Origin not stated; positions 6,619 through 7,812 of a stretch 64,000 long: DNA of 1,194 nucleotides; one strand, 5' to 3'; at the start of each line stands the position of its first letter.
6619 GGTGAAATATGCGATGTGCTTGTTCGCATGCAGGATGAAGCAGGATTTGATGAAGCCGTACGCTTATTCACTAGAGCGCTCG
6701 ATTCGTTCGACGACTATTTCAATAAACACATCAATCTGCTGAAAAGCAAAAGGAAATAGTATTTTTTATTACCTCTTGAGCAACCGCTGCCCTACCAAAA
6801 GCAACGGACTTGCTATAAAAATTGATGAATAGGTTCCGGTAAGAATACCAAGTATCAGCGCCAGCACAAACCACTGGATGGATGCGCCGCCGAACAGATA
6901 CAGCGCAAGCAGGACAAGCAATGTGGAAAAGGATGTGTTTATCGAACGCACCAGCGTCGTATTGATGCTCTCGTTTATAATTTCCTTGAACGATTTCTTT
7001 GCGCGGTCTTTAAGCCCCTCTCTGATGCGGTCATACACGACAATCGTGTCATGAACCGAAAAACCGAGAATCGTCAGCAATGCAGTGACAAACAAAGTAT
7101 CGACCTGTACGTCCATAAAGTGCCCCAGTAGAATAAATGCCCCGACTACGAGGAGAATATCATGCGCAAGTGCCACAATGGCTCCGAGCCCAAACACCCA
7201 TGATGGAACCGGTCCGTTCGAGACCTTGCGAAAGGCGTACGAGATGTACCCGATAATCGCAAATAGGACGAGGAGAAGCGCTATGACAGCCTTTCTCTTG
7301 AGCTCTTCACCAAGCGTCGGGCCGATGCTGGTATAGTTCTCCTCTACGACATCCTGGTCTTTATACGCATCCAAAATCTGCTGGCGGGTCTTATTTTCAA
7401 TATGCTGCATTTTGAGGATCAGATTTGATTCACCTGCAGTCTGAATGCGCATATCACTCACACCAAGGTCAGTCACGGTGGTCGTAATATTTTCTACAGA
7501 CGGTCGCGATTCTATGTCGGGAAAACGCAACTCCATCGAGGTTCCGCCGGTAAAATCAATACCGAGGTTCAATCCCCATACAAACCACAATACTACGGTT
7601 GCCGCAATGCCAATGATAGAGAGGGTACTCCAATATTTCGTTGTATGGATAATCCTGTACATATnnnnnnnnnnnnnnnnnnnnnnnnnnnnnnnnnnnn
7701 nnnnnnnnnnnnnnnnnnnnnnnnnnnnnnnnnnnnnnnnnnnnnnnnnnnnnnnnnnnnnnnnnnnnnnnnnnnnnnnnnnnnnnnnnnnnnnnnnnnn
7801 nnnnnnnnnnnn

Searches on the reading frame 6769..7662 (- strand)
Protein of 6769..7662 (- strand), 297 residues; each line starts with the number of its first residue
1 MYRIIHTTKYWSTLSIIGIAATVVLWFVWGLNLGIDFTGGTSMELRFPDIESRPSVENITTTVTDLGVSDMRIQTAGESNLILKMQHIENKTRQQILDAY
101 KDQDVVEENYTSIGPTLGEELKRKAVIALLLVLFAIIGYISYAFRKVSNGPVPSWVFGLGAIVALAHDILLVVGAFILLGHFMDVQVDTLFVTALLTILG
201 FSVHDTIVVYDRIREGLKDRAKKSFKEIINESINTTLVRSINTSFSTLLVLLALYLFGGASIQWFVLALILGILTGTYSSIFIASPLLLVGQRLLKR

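Call 23: search_protein_families(library=pfam, proteins=[window:6769-7662:-], max_evalue=0.00001)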
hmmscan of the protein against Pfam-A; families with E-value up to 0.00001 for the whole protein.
window:6769-7662:- (297 aa): 2 families
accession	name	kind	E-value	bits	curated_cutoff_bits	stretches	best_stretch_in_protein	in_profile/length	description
PF02355.23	SecD_SecF_C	-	7.2e-58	195.5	20.5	1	99-290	8-185/189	Protein export membrane protein SecD/SecF, C-terminal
PF07549.19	Sec_GG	-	3.8e-08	33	20.3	1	30-47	7-24/28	SecD/SecF GG Motif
